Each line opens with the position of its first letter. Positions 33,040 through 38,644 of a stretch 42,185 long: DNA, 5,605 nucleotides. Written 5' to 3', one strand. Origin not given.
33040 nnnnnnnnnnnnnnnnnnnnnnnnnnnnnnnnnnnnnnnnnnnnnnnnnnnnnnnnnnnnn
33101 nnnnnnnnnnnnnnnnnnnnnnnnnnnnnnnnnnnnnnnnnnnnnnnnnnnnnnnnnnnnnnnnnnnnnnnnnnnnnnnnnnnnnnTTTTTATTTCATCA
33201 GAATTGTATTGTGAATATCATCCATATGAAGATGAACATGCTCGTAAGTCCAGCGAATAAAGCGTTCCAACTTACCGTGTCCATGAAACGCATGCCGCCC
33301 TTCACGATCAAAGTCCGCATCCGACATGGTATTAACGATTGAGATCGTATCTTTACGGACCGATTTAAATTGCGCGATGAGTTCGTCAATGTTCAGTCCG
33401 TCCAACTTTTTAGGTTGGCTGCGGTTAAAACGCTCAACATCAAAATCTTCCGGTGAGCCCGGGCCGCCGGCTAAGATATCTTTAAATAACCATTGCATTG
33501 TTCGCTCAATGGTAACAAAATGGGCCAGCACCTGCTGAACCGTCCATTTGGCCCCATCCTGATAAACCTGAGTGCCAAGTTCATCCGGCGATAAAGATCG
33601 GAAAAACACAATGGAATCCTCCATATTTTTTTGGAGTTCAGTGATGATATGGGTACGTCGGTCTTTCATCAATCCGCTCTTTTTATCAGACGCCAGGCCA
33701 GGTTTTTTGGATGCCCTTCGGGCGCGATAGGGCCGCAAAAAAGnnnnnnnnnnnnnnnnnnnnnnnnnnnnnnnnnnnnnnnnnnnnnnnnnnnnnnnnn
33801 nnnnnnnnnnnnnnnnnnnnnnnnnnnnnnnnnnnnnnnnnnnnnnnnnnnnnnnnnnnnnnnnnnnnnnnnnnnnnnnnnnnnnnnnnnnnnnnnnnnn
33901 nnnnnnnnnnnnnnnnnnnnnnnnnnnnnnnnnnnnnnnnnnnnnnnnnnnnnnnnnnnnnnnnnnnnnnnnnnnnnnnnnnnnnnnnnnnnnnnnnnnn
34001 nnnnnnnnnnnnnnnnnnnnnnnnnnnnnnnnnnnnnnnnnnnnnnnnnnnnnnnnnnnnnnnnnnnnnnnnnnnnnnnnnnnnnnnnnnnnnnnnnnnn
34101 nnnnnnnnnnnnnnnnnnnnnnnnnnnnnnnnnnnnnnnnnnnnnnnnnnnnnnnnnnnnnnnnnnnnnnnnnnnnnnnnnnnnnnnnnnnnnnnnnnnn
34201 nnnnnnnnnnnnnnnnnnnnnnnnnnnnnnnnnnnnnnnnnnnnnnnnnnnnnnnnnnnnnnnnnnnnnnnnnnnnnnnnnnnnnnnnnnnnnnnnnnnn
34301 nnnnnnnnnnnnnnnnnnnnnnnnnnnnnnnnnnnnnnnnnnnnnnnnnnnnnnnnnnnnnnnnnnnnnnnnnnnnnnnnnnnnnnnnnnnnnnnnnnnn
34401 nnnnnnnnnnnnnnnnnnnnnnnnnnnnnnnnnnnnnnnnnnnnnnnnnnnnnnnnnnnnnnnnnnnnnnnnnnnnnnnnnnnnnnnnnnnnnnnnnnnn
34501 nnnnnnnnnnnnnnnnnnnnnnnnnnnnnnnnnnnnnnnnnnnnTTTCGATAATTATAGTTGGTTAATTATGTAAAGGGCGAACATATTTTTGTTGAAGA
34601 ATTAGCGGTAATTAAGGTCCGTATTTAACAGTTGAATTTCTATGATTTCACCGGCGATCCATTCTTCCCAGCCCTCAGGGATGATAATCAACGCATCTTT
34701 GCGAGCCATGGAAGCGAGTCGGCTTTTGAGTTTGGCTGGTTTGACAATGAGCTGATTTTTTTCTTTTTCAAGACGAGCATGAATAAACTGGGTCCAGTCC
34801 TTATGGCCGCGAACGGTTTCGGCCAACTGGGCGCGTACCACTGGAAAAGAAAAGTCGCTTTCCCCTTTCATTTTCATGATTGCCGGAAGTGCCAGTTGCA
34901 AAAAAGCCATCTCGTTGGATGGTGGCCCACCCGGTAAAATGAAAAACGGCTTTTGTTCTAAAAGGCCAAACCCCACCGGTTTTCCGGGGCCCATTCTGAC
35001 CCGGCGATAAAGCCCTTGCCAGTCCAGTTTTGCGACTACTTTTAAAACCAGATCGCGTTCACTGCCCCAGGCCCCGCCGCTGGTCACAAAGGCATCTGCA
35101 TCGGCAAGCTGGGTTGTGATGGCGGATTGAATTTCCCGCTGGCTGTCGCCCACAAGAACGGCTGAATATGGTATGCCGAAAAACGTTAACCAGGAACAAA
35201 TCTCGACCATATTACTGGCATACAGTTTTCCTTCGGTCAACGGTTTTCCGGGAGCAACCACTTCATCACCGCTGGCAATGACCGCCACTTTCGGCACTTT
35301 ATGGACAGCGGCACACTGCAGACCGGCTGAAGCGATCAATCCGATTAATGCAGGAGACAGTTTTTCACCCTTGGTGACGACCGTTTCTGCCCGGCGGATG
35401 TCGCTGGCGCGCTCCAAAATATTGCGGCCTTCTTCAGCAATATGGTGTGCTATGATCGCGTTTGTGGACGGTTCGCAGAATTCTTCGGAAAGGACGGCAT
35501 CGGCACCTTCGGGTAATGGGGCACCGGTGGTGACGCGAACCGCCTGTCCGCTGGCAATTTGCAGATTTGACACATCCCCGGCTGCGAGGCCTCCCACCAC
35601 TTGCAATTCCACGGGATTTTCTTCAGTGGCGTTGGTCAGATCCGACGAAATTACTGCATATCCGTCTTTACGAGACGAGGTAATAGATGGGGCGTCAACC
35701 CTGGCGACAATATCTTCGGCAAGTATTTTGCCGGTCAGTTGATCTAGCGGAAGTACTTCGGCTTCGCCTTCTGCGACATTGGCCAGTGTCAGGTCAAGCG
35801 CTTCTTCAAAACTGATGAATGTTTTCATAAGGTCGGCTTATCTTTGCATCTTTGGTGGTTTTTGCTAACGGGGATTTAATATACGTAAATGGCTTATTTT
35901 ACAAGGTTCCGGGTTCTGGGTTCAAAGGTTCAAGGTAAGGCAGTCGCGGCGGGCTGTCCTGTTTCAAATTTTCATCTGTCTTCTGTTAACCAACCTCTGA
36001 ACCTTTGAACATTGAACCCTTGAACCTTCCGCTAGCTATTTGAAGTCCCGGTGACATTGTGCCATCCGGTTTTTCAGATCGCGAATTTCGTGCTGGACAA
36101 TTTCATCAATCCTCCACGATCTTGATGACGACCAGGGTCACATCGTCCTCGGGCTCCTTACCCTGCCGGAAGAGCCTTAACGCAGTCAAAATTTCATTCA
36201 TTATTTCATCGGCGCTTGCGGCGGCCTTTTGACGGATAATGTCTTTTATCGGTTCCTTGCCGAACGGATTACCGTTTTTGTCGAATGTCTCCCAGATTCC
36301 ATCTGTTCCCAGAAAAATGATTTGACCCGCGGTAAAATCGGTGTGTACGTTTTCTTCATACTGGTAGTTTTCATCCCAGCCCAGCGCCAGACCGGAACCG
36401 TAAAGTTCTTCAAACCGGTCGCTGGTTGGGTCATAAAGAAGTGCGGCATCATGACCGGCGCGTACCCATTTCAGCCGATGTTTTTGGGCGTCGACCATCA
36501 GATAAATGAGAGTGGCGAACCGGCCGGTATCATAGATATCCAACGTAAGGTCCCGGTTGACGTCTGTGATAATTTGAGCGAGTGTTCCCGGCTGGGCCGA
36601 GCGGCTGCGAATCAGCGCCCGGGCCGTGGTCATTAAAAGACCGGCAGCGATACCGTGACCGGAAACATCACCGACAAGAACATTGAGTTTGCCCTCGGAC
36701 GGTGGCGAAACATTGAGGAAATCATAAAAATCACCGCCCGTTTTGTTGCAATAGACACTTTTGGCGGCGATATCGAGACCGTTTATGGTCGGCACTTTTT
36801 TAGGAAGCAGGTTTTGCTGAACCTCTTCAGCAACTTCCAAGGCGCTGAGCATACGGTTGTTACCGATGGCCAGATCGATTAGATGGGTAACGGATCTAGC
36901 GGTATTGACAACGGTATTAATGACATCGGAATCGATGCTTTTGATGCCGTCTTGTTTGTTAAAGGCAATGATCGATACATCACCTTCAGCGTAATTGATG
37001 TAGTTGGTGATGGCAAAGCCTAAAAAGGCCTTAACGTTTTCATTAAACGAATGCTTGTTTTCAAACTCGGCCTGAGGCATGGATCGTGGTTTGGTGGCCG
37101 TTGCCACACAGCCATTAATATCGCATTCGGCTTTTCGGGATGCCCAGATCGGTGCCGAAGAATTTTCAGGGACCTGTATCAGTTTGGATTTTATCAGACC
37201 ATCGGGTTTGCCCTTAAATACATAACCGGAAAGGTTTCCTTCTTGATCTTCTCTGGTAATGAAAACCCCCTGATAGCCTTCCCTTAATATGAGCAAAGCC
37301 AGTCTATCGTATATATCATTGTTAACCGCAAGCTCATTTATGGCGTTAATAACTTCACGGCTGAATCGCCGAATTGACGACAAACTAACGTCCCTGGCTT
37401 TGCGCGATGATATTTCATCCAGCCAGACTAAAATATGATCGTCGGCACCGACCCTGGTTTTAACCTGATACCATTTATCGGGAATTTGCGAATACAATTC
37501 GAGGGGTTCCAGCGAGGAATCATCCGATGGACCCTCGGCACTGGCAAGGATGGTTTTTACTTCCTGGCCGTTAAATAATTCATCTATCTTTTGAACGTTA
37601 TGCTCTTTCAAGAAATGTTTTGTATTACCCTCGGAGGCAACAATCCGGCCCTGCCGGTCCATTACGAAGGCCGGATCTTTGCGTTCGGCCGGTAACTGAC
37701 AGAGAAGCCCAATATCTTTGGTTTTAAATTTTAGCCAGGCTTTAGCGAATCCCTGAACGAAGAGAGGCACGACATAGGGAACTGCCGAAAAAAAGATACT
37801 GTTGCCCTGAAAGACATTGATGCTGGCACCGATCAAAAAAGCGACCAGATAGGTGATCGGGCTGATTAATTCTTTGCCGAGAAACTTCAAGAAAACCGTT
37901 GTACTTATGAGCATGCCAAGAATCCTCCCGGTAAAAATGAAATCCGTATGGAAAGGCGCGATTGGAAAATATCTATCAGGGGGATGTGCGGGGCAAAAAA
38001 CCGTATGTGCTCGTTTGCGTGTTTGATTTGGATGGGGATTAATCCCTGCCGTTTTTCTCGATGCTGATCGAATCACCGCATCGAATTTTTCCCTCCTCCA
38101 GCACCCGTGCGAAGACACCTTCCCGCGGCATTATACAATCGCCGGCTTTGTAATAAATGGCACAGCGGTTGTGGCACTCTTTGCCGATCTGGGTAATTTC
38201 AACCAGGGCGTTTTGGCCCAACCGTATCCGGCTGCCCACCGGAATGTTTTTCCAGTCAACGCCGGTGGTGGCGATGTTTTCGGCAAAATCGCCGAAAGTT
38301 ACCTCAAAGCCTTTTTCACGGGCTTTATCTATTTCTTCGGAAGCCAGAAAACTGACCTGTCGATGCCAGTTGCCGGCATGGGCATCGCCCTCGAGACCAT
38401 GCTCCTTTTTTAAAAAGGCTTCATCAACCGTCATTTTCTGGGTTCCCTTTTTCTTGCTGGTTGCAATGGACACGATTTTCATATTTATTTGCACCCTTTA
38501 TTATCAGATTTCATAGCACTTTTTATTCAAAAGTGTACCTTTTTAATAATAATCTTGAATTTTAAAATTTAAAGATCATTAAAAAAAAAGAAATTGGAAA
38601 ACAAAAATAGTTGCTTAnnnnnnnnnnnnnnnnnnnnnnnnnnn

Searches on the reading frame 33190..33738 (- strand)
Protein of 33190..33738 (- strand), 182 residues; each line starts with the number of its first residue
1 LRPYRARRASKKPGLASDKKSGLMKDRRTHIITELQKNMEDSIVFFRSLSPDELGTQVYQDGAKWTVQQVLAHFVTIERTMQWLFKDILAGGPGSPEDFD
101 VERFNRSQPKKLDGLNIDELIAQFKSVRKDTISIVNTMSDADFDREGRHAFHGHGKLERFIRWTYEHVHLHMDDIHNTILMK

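Call 26: search_protein_families(library=pfam, proteins=[window:33190-33738:-], max_evalue=0.001)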
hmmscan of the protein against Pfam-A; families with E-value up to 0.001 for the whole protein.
window:33190-33738:- (182 aa): 2 families
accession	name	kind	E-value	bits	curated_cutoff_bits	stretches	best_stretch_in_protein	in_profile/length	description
PF12867.12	DinB_2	-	1.8e-12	48.2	24.8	1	40-172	7-125/128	DinB superfamily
PF08020.16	DUF1706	-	2.8e-05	24.6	24.2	1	27-169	6-155/166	Protein of unknown function (DUF1706)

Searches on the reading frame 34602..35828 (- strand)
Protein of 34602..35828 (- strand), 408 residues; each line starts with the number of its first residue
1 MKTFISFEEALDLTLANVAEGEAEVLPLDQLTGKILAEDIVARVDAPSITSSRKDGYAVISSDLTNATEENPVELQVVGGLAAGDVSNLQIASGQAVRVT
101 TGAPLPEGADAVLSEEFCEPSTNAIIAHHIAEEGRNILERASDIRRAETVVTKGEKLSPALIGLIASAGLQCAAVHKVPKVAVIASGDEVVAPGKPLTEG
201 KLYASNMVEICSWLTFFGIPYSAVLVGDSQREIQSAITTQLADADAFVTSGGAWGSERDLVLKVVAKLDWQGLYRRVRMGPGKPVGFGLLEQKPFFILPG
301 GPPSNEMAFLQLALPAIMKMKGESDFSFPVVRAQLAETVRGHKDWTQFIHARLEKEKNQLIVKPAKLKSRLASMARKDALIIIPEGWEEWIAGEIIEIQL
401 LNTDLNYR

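Call 26: search_protein_families(library=pfam, proteins=[window:34602-35828:-], max_evalue=0.001)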
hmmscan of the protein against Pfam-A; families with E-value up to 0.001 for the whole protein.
window:34602-35828:- (408 aa): 3 families
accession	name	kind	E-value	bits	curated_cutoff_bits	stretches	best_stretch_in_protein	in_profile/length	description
PF03453.22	MoeA_N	-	7.1e-39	133.5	30.8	1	5-169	1-160/160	MoeA N-terminal region (domain I and II)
PF00994.29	MoCF_biosynth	-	1.4e-15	57.7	26.6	1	182-318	1-143/144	Probable molybdopterin binding domain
PF03454.20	MoeA_C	-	6.1e-09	36.4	22.1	1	332-401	1-72/72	MoeA C-terminal region (domain IV)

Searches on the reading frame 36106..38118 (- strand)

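Call 26: search_protein_families(library=pfam, proteins=[window:36106-38118:-], max_evalue=0.001)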
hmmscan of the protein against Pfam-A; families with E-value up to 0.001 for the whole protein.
window:36106-38118:- (670 aa): 1 family
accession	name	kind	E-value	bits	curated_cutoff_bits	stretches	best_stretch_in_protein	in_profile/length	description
PF07228.17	SpoIIE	-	3.9e-41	141.5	25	1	475-667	2-191/192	Stage II sporulation protein E (SpoIIE)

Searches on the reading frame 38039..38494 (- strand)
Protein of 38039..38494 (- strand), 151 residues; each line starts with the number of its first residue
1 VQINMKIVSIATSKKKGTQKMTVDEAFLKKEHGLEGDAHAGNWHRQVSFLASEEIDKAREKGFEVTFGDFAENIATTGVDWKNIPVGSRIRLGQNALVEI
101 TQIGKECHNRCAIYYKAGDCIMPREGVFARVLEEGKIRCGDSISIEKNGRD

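Call 26: search_protein_families(library=pfam, proteins=[window:38039-38494:-], max_evalue=0.001)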
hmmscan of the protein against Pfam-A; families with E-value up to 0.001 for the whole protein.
window:38039-38494:- (151 aa): 1 family
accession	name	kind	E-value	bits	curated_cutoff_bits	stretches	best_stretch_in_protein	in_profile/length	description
PF03473.23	MOSC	-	5.4e-12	46.2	22.7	1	38-143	3-119/120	MOSC domain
